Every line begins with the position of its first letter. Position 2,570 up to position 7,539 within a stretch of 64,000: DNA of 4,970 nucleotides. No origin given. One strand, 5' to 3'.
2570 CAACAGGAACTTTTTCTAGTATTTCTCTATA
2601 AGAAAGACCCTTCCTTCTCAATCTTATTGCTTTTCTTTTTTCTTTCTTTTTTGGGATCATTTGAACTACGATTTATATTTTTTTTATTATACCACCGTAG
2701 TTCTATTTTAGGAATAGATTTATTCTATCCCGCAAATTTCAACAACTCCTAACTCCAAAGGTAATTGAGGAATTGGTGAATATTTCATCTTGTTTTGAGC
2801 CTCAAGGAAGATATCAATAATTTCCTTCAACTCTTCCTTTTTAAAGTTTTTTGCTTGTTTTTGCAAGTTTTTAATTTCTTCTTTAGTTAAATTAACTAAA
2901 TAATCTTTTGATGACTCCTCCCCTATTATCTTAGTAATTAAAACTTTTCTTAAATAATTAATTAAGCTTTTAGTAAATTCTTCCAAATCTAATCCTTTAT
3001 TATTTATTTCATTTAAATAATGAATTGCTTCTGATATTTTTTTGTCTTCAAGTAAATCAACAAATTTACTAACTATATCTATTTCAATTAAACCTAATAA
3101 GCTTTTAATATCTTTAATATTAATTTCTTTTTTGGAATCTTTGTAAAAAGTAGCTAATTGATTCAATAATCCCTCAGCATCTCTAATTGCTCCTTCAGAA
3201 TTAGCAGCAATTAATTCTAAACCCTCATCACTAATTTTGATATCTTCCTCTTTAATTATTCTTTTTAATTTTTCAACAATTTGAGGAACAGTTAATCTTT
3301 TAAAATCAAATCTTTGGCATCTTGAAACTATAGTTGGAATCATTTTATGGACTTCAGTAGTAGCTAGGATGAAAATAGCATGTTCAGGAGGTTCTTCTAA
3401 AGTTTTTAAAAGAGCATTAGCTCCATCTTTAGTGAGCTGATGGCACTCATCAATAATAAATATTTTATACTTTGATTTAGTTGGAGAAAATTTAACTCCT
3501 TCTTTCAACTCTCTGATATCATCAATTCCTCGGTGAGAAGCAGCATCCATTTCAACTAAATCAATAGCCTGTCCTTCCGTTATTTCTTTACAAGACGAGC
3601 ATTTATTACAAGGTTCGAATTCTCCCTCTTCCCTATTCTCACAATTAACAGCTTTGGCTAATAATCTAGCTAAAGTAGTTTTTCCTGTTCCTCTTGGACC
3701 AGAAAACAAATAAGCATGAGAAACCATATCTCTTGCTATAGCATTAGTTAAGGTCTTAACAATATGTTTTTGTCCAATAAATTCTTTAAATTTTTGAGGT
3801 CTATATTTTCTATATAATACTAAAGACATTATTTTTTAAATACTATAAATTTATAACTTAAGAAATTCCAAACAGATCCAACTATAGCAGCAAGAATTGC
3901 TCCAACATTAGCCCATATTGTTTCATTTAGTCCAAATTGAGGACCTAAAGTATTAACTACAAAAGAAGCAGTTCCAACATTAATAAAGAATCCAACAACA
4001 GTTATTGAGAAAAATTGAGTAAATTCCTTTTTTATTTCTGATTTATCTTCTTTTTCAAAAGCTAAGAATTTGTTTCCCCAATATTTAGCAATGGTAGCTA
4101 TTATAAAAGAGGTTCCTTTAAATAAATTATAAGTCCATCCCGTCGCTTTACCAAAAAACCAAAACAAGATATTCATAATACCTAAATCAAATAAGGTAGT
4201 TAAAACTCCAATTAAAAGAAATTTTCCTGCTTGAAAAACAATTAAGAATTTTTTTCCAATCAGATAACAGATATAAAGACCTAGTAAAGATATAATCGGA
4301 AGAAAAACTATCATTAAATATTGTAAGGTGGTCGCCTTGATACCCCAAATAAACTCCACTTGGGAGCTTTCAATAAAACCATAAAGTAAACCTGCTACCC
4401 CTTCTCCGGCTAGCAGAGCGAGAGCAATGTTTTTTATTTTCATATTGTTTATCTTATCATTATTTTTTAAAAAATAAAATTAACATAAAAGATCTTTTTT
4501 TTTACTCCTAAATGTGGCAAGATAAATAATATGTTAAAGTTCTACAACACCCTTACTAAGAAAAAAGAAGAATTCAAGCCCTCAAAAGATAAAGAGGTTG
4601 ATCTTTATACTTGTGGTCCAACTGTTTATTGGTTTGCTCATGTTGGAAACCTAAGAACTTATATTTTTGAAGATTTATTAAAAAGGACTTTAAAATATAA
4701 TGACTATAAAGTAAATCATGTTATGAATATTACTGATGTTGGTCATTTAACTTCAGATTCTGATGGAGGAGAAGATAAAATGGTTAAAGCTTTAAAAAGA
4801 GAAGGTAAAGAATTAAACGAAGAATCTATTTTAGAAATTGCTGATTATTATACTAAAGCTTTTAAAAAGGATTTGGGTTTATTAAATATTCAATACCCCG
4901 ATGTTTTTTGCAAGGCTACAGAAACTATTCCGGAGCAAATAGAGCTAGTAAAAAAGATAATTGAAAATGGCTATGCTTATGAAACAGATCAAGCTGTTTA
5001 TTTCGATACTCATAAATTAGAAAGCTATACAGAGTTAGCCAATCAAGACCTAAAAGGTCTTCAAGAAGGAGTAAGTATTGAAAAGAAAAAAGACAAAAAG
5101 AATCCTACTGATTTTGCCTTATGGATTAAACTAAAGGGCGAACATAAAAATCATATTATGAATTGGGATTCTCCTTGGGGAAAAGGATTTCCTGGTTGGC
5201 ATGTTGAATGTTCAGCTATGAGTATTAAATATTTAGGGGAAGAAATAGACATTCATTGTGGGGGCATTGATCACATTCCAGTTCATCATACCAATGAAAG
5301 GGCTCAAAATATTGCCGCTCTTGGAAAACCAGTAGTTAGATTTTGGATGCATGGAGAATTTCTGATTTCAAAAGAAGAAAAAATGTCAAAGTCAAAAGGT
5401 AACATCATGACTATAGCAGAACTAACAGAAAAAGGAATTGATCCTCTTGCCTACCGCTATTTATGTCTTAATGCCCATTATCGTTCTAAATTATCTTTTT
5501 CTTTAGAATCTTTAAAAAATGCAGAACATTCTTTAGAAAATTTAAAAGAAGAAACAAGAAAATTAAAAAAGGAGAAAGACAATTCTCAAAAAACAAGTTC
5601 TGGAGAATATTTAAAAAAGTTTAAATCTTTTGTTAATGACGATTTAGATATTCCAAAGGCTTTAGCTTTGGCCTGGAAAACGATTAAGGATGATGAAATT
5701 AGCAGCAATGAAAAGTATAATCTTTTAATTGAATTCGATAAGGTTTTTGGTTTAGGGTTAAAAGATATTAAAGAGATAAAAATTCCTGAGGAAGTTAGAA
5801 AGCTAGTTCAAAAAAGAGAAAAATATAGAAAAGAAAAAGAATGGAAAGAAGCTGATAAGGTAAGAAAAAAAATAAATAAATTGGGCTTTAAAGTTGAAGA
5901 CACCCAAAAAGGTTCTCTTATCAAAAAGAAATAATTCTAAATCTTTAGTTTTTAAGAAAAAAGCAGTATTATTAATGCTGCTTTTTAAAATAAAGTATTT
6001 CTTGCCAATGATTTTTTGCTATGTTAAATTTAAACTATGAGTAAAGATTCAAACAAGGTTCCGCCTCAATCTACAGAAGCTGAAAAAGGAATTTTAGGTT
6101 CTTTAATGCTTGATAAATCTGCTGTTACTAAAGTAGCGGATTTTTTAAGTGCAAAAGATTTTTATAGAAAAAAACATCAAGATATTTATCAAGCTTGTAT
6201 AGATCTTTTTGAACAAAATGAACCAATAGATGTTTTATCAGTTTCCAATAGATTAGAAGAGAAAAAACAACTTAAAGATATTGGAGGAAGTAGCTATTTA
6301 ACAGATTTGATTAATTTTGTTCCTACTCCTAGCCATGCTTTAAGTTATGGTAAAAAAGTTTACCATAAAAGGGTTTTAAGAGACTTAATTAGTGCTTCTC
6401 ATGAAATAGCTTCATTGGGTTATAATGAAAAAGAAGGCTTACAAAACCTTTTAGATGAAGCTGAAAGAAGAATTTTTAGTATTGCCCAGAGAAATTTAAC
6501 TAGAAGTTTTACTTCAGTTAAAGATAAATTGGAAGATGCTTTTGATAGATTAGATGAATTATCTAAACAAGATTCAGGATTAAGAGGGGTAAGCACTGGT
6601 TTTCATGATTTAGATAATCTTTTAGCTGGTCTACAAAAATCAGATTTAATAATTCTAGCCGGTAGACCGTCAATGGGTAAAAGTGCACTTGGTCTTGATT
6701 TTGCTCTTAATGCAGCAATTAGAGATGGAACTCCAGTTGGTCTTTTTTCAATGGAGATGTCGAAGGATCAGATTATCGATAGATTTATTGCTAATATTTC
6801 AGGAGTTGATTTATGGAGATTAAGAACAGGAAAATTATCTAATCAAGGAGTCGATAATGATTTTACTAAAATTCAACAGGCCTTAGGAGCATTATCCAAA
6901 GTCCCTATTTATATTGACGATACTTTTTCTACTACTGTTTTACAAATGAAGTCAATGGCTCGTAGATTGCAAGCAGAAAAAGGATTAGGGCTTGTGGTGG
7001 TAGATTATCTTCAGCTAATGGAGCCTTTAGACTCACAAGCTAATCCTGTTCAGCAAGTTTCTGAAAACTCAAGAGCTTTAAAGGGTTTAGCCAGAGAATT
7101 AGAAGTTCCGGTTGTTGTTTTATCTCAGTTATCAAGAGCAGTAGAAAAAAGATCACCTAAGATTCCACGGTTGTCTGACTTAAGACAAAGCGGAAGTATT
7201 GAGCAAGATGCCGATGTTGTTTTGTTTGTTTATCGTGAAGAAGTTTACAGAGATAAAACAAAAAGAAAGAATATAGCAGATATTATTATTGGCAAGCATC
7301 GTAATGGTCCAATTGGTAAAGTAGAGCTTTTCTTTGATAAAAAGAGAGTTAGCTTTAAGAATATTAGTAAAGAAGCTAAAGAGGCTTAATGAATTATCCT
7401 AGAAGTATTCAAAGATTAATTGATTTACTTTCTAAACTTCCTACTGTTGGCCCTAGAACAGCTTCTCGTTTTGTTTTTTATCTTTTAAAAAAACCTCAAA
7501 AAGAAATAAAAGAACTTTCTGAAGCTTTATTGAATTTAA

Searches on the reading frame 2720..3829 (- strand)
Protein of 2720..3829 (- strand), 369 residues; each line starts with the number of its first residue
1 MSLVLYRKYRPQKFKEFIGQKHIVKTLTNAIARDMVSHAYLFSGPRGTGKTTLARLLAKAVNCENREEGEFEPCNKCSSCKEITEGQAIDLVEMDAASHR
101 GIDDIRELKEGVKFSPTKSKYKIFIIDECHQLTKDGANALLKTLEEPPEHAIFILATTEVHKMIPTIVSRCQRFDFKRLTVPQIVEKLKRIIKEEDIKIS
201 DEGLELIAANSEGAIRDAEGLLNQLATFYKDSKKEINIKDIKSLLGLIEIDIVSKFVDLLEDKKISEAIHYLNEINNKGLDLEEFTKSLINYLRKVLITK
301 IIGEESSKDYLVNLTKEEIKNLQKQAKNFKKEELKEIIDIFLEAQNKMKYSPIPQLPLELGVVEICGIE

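Call 46: search_protein_families(library=pfam, proteins=[window:2720-3829:-], max_evalue=0.00001)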
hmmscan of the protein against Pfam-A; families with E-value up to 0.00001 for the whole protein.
window:2720-3829:- (369 aa): 6 families
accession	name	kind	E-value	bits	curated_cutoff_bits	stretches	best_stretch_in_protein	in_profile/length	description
PF13177.12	DNA_pol3_delta2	-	3.1e-51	174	27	1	19-179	1-160/161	DNA polymerase III, delta subunit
PF00004.35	AAA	-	2.2e-14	54.4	21.2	1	41-175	2-124/131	ATPase family associated with various cellular activities (AAA)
PF12169.13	DNA_pol3_gamma3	-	6.9e-13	49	24.4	1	239-366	4-128/143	DNA polymerase III subunits gamma and tau domain III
PF05496.18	RuvB_N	-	3.7e-09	37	27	1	10-65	2-61/159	Holliday junction DNA helicase RuvB P-loop domain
PF22608.2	DNAX_ATPase_lid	-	1.4e-07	31.7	27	1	183-224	1-42/49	DNA polymerase III clamp loader subunit, ATPase lid domain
PF07728.20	AAA_5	-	2.1e-06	28.2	22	0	41-146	3-92/139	AAA domain (dynein-related subfamily)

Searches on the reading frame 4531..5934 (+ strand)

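Call 46: search_protein_families(library=pfam, proteins=[window:4531-5934:+], max_evalue=0.00001)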
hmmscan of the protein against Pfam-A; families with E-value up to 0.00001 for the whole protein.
window:4531-5934:+ (467 aa): 4 families
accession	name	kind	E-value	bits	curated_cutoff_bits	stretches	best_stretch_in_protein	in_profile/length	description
PF01406.26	tRNA-synt_1e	-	7.9e-93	311.6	27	1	15-332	2-300/301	tRNA synthetases class I (C) catalytic domain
PF09334.17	tRNA-synt_1g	-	2.6e-10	40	20.1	0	36-167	14-131/391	tRNA synthetases class I (M)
PF01921.24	tRNA-synt_1f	-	2.1e-09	37.2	27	1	233-352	229-350/360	tRNA synthetases class I (K)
PF23493.1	CysS_C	-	9.8e-07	29.2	23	1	418-460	4-46/51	Cysteinyl-tRNA ligase anticodon binding domain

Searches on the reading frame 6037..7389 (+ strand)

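Call 46: search_protein_families(library=pfam, proteins=[window:6037-7389:+], max_evalue=0.00001)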
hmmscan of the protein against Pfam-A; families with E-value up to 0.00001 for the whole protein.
window:6037-7389:+ (450 aa): 4 families
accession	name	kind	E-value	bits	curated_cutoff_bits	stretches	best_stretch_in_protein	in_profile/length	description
PF03796.21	DnaB_C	-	1.3e-97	326.7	27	1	184-442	1-255/255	DnaB-like helicase C terminal domain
PF00772.26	DnaB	-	1.6e-32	112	23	1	9-109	2-102/103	DnaB-like helicase N terminal domain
PF13481.12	AAA_25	-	3.1e-09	37.2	27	1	187-365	17-190/195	AAA domain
PF06745.19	ATPase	-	7.2e-08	32.5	26.6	1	185-292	1-99/231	KaiC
